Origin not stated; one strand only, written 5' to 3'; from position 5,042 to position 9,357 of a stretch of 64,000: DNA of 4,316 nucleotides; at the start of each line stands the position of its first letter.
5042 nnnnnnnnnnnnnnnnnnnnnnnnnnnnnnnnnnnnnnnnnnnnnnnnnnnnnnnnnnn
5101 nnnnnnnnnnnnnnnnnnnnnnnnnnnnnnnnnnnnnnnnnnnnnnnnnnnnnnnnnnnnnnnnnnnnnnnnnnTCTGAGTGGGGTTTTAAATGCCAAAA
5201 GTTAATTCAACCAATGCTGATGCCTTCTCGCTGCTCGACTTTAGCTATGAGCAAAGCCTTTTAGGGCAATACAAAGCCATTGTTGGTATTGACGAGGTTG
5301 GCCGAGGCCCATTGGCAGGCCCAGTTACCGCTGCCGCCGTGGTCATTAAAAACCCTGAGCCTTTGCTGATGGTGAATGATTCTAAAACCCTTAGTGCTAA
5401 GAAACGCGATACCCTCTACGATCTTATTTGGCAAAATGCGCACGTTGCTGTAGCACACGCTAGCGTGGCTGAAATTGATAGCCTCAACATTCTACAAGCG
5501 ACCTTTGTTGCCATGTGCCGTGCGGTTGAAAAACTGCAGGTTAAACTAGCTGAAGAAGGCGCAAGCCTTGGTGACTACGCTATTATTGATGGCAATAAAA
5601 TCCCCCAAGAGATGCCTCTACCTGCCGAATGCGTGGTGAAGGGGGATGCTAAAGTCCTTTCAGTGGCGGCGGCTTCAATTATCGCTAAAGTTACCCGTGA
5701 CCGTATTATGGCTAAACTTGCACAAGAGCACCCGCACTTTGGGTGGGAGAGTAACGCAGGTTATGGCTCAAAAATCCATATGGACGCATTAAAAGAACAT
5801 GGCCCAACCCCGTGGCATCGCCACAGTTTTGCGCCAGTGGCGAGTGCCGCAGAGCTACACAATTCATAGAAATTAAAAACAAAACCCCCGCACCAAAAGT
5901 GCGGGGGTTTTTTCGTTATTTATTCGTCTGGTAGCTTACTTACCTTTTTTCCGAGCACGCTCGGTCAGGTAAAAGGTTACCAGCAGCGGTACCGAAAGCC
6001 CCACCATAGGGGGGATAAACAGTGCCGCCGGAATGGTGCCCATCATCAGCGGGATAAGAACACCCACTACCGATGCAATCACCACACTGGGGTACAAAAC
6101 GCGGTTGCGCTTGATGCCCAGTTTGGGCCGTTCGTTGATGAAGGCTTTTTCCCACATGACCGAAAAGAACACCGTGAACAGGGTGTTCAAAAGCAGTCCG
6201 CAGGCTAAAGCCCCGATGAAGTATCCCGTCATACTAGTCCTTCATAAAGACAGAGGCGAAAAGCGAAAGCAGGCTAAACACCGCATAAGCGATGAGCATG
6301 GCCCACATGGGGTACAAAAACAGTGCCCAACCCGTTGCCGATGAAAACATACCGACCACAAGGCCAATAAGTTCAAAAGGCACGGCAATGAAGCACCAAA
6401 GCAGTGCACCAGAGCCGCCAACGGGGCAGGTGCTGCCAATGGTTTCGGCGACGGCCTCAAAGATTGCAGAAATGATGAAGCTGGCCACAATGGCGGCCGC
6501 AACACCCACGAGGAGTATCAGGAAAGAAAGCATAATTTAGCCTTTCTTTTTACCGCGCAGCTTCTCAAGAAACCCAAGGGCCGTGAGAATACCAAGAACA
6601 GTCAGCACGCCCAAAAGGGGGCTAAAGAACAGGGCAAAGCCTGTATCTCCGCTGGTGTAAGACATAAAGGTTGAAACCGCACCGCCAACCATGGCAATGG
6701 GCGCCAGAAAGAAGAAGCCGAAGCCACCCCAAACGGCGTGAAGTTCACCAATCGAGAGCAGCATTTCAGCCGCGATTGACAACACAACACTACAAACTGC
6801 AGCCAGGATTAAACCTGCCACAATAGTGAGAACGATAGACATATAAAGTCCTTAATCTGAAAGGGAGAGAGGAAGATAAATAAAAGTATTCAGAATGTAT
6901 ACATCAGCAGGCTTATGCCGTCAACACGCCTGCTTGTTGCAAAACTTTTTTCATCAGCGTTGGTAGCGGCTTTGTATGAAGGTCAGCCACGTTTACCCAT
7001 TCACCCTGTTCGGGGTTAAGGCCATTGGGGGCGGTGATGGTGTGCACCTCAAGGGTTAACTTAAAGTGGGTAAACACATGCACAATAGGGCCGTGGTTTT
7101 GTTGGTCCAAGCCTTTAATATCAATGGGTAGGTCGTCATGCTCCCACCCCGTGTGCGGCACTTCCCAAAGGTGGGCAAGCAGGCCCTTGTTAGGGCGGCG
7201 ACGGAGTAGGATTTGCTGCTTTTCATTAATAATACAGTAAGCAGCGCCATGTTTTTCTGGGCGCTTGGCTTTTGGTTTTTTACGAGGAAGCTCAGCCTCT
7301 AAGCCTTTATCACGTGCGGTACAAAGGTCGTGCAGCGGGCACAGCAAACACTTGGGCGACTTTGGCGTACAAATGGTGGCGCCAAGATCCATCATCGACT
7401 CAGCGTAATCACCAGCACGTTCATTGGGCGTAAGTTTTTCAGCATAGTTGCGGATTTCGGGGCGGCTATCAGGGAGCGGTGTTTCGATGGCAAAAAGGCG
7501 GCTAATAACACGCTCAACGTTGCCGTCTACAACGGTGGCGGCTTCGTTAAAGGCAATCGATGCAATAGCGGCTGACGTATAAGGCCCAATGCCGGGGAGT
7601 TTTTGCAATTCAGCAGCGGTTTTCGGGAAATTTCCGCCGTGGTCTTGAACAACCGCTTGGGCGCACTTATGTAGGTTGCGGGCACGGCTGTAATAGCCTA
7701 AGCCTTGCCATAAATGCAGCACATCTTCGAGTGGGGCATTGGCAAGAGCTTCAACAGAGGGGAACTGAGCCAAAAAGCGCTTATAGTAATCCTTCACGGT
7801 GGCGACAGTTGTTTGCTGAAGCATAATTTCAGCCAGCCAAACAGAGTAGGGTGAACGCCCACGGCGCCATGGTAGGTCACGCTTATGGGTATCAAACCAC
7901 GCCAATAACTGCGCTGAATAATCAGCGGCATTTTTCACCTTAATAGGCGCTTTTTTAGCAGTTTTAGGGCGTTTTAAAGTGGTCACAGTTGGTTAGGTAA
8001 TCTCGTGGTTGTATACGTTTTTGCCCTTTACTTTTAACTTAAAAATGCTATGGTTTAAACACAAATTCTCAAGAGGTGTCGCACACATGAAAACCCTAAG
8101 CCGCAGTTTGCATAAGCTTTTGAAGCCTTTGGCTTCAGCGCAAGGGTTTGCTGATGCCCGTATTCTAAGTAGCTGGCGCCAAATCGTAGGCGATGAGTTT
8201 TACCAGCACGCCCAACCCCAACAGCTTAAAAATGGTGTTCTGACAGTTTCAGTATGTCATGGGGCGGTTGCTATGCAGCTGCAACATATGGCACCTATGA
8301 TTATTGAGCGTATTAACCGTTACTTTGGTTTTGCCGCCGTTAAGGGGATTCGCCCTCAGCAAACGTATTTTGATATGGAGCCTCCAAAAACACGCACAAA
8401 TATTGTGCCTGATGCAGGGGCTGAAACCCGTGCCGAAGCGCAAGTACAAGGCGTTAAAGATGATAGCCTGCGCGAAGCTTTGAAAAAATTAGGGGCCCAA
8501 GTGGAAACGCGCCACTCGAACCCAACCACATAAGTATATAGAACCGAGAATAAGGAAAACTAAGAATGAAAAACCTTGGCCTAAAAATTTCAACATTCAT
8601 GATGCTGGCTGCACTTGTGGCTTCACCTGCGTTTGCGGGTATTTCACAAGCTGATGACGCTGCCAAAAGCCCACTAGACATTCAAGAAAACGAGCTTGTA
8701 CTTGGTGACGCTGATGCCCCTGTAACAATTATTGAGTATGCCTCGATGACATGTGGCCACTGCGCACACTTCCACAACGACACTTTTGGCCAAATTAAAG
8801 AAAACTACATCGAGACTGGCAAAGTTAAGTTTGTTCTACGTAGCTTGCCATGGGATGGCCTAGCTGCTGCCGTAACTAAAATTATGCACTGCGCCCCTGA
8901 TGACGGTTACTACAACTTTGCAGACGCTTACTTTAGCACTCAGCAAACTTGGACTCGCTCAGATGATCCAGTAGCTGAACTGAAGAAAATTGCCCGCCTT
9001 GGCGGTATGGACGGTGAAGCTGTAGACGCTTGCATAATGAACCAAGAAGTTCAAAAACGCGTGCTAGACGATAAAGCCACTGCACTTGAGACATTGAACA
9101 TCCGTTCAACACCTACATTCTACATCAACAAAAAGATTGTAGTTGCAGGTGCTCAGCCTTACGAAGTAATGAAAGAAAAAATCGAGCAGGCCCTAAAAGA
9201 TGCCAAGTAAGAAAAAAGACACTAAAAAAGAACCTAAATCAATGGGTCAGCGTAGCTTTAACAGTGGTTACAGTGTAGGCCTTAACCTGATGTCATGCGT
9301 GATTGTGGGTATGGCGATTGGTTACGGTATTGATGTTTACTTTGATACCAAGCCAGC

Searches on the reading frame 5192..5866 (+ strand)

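Call 52: search_protein_families(library=pfam, proteins=[window:5192-5866:+], max_evalue=0.00001)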
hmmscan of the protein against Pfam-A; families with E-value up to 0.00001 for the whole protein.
window:5192-5866:+ (225 aa): 1 family
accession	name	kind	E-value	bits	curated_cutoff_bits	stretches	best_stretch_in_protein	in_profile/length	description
PF01351.25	RNase_HII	-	8e-43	147.1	25.8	1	31-215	1-198/199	Ribonuclease HII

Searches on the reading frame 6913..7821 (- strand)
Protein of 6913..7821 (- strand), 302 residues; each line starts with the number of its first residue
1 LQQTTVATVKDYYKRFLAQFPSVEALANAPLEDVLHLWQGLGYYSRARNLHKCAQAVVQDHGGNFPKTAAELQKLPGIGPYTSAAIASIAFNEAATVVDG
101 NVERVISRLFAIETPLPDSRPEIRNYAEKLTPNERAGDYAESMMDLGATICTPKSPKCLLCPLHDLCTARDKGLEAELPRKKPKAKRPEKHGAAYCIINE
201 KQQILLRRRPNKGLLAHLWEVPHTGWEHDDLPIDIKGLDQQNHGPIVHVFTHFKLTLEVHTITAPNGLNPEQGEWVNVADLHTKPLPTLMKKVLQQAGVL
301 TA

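Call 52: search_protein_families(library=pfam, proteins=[window:6913-7821:-], max_evalue=0.00001)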
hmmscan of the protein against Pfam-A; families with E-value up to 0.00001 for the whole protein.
window:6913-7821:- (302 aa): 3 families
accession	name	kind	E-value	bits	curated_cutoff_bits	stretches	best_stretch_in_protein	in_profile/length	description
PF00730.31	HhH-GPD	-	6.8e-24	84.7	26.2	1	2-130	7-105/108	HhH-GPD superfamily base excision DNA repair protein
PF14815.12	NUDIX_4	-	8.2e-23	80.8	35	1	195-296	3-113/113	NUDIX domain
PF00633.29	HHH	-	6.3e-06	26.2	24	0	61-89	2-30/30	Helix-hairpin-helix motif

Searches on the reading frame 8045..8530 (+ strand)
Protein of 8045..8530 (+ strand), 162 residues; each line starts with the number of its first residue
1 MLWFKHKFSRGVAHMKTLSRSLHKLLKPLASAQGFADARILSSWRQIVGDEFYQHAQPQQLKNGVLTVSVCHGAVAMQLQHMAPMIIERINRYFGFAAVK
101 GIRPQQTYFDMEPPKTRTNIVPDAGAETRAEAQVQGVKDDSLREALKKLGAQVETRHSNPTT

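Call 52: search_protein_families(library=pfam, proteins=[window:8045-8530:+], max_evalue=0.00001)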
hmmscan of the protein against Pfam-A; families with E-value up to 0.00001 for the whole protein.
window:8045-8530:+ (162 aa): 1 family
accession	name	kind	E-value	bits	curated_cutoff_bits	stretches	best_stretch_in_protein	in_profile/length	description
PF05258.17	DciA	-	3.4e-23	82.1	24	1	18-103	2-88/89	Dna[CI] antecedent, DciA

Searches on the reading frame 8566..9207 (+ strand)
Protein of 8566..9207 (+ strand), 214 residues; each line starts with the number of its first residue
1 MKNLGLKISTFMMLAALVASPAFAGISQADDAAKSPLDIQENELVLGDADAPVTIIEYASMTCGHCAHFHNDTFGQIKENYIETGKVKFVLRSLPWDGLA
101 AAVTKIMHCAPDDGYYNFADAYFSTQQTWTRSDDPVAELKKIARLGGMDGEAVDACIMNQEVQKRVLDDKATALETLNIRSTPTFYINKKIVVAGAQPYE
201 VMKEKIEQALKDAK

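Call 52: search_protein_families(library=pfam, proteins=[window:8566-9207:+], max_evalue=0.00001)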
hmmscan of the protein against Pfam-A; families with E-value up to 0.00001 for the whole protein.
window:8566-9207:+ (214 aa): 2 families
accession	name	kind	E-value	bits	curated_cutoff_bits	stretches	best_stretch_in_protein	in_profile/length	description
PF13462.12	Thioredoxin_4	-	2.3e-38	132.4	23.2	1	41-207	3-164/165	Thioredoxin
PF01323.26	DSBA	-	3.8e-11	43.6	25.6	1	116-206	106-190/191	DSBA-like thioredoxin domain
